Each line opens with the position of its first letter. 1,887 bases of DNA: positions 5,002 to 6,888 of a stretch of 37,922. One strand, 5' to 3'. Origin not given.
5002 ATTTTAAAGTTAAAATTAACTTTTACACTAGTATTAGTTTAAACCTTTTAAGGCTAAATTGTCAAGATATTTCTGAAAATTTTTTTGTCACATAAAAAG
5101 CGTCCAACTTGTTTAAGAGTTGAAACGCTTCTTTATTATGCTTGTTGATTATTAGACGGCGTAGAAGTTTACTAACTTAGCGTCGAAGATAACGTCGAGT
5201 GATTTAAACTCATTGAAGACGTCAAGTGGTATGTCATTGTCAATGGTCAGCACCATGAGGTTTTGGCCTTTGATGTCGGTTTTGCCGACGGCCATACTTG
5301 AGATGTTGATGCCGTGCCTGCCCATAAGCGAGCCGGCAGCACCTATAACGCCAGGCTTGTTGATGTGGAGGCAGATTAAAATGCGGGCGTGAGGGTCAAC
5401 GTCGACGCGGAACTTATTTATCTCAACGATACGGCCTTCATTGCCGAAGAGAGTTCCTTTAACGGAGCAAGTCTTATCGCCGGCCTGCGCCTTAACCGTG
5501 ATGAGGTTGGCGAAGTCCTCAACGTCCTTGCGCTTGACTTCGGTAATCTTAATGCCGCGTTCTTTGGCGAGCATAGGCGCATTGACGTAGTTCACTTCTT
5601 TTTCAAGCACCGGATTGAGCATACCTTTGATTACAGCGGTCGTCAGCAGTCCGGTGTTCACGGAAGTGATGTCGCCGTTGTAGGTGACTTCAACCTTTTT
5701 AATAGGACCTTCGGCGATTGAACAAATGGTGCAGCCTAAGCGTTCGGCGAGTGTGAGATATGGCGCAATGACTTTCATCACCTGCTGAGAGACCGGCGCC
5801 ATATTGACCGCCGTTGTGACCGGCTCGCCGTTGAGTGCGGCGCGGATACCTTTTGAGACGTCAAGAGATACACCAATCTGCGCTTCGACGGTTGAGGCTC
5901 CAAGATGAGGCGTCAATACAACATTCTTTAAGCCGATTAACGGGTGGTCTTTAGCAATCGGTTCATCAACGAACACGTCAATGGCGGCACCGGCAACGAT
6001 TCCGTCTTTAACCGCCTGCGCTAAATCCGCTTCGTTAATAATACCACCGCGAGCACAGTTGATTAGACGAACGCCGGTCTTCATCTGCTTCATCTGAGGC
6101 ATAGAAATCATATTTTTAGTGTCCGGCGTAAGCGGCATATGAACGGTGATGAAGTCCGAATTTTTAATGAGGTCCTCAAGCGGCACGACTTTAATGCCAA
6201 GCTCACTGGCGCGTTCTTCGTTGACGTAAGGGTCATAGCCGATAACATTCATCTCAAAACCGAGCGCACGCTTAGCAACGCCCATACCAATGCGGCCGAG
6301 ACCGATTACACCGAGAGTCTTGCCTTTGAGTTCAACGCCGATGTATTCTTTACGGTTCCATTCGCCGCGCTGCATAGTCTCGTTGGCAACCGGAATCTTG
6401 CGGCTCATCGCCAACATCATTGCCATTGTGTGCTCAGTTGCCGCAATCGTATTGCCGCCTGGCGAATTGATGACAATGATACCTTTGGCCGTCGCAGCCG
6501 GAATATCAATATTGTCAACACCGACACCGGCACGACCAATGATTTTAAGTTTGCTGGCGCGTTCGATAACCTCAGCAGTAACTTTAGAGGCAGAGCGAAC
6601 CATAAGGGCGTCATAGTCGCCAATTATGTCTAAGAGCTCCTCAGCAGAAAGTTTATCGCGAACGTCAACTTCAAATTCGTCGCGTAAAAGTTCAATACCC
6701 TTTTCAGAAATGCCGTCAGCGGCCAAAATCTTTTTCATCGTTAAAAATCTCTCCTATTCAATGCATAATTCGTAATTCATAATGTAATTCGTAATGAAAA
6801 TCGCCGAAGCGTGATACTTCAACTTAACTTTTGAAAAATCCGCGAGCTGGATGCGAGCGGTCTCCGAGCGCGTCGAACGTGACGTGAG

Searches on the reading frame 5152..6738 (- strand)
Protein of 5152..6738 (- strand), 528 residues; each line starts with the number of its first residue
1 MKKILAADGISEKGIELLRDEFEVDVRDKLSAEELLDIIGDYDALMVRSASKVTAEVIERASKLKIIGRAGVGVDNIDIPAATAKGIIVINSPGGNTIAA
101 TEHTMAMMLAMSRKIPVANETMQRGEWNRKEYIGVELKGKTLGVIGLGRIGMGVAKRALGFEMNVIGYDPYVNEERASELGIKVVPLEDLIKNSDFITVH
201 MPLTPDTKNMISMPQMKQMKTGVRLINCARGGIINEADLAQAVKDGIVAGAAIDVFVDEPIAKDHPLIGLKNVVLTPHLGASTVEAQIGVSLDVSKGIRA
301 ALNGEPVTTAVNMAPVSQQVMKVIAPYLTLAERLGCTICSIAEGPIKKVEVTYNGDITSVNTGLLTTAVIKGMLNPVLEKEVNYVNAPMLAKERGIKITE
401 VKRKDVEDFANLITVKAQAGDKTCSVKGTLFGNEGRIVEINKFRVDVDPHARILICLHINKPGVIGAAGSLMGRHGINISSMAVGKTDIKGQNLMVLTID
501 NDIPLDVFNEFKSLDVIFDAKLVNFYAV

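Call 19: search_protein_families(library=pfam, proteins=[window:5152-6738:-], max_evalue=0.00001)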
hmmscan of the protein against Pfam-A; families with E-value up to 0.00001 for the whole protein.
window:5152-6738:- (528 aa): 5 families
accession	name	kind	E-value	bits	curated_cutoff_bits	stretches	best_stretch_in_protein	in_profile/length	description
PF02826.25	2-Hacid_dh_C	-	1e-64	217.6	25.1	1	105-280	1-178/178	D-isomer specific 2-hydroxyacid dehydrogenase, NAD binding domain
PF00389.36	2-Hacid_dh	-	1.6e-38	131.9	24.6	1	4-312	1-134/134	D-isomer specific 2-hydroxyacid dehydrogenase, catalytic domain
PF19304.4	PGDH_inter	-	2.4e-35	121.6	27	1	324-441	2-119/119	D-3-phosphoglycerate dehydrogenase intervening domain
PF01842.31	ACT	-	5.5e-08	32.9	27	1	453-507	3-57/66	ACT domain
PF22629.2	ACT_AHAS_ss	-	9.5e-06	26.1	27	0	456-503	3-50/67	AHAS small subunit-like ACT domain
